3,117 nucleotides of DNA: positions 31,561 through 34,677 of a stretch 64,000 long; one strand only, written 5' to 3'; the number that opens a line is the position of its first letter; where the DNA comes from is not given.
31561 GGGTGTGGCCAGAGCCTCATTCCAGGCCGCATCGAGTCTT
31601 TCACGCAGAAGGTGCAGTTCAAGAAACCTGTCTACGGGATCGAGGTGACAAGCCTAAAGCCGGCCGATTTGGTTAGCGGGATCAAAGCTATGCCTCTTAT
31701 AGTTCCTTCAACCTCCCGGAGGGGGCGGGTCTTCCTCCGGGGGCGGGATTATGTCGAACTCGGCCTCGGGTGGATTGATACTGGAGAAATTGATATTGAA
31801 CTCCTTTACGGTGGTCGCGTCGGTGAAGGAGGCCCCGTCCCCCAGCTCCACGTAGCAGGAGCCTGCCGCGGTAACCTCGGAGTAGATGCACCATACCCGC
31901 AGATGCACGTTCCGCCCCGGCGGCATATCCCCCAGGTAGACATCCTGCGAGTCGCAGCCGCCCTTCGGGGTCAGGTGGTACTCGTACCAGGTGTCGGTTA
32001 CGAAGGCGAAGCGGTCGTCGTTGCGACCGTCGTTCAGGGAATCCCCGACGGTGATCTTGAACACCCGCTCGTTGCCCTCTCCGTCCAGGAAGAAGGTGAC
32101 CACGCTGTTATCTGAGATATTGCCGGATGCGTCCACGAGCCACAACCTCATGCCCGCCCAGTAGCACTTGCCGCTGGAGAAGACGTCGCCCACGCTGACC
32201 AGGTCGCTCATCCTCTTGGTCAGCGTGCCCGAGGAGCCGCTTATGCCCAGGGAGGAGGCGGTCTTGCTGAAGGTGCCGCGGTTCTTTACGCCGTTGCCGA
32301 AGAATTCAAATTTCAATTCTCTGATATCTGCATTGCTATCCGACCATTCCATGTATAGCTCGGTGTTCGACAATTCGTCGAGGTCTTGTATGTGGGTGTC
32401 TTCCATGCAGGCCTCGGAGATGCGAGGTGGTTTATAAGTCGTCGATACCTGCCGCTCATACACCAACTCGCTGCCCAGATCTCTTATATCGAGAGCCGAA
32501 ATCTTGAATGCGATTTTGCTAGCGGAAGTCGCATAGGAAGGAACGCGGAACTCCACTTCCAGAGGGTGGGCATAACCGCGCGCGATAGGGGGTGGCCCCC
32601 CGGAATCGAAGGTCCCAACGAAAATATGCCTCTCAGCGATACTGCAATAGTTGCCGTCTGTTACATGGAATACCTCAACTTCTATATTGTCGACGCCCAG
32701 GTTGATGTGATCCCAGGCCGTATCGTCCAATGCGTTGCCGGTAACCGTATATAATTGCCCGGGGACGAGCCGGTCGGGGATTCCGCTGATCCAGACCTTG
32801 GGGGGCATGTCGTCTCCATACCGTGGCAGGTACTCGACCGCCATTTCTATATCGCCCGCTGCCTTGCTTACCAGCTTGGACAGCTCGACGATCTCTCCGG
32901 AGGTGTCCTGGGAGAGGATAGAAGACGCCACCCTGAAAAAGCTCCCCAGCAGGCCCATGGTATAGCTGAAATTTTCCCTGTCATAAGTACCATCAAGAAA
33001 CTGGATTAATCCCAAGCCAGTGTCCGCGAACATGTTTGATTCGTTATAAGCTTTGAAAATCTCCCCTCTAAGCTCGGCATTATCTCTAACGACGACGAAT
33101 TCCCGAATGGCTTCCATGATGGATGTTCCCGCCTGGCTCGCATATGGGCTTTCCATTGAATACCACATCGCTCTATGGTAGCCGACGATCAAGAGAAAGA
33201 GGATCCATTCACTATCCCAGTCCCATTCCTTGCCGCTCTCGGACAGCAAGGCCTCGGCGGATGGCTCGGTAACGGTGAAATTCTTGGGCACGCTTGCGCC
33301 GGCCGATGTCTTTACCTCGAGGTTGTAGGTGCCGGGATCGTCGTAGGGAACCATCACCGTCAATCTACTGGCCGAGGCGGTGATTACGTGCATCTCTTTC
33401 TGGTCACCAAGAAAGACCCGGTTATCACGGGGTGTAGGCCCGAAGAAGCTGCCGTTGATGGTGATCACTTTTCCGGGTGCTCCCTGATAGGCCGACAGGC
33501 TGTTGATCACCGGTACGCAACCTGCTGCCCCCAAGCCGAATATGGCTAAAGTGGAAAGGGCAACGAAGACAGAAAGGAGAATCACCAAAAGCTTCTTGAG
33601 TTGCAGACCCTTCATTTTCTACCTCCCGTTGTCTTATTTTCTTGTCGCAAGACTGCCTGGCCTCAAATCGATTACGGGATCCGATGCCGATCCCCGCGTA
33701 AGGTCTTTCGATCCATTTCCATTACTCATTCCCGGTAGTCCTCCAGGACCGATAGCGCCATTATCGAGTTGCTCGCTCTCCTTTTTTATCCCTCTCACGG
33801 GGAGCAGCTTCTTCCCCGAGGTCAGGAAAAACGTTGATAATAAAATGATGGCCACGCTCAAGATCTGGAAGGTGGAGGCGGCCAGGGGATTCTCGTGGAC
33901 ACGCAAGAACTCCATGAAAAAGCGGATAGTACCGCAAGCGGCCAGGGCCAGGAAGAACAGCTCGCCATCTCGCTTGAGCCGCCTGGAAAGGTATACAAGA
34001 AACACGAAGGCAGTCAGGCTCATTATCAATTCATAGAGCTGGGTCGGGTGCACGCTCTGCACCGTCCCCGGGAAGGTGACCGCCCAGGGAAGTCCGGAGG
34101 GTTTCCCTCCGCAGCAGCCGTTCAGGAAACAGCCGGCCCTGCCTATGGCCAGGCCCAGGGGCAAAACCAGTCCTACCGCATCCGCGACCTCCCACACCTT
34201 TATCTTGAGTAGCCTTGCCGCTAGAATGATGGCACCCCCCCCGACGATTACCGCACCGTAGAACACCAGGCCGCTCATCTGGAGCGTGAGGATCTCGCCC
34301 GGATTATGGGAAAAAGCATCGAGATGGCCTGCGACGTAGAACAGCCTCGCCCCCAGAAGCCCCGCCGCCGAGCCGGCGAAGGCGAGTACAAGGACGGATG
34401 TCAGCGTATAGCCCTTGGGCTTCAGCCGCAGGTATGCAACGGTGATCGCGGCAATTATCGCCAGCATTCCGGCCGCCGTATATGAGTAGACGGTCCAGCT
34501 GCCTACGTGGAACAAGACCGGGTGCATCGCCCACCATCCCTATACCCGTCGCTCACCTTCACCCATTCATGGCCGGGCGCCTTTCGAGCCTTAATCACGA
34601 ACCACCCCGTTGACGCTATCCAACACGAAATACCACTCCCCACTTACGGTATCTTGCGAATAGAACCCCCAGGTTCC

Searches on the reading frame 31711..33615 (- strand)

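Call 79: search_protein_families(library=pfam, proteins=[window:31711-33615:-], max_evalue=0.001)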
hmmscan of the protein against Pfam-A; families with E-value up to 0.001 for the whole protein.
window:31711-33615:- (635 aa): 1 family
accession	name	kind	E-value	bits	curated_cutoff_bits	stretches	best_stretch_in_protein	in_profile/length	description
PF01833.30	TIG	-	3.5e-09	37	20.9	1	35-114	1-83/84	IPT/TIG domain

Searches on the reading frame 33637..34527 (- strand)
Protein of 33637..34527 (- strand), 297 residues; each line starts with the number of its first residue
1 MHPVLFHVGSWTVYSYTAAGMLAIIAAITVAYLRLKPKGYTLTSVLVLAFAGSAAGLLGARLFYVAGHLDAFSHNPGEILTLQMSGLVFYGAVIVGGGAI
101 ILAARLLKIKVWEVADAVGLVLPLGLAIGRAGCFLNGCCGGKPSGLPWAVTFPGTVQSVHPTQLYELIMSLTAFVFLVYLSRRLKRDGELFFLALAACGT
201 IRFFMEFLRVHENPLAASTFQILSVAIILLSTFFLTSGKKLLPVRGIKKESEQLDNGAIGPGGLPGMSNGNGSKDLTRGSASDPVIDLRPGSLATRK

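Call 79: search_protein_families(library=pfam, proteins=[window:33637-34527:-], max_evalue=0.001)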
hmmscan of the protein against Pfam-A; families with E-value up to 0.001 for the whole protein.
window:33637-34527:- (297 aa): 1 family
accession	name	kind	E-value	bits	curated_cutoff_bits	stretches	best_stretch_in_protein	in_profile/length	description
PF01790.23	LGT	-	4.7e-50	170.6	24.9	1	3-235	1-238/240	Prolipoprotein diacylglyceryl transferase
